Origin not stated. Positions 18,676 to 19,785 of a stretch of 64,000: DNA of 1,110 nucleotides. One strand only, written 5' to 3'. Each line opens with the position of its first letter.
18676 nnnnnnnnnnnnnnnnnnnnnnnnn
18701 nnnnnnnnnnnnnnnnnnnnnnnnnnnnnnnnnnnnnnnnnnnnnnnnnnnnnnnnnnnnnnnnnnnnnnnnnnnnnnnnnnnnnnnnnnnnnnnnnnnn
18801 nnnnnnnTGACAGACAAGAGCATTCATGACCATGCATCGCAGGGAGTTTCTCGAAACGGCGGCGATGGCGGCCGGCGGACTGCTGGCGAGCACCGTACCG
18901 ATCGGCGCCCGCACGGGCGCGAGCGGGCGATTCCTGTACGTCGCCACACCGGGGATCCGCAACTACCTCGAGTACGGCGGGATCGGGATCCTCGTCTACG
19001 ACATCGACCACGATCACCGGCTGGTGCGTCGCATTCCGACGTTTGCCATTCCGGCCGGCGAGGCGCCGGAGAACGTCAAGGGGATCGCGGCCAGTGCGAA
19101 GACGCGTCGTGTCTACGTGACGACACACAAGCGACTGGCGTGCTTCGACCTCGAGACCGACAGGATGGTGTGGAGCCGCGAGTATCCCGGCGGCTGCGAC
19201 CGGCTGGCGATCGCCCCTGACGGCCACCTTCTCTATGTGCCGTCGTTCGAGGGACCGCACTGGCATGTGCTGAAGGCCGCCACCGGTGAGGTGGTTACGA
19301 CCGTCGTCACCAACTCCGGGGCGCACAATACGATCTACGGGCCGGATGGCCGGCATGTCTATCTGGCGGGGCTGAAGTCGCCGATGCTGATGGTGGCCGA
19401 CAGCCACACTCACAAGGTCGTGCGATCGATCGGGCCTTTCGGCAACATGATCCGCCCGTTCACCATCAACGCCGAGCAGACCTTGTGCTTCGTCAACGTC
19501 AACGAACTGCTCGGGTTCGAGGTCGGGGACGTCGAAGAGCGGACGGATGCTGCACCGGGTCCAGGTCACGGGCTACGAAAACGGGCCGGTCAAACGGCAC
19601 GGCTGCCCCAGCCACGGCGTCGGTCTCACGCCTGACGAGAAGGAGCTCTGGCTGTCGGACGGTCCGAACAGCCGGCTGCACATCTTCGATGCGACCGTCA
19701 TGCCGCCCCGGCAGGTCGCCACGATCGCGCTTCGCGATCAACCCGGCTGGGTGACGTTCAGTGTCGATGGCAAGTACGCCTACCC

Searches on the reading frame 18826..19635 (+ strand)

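Call 55: search_protein_families(library=pfam, proteins=[window:18826-19635:+])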
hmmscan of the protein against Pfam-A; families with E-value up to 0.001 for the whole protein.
window:18826-19635:+ (269 aa): 2 families
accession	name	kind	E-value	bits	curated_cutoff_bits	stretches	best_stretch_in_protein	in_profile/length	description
PF23414.1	Beta-prop_EML_2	-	2.5e-06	27.5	90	1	85-181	2-99/266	Echinoderm microtubule-associated protein second beta-propeller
PF13360.13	PQQ_2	-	0.00028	21.1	27.6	1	94-157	170-230/233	Outer membrane protein assembly factor BamB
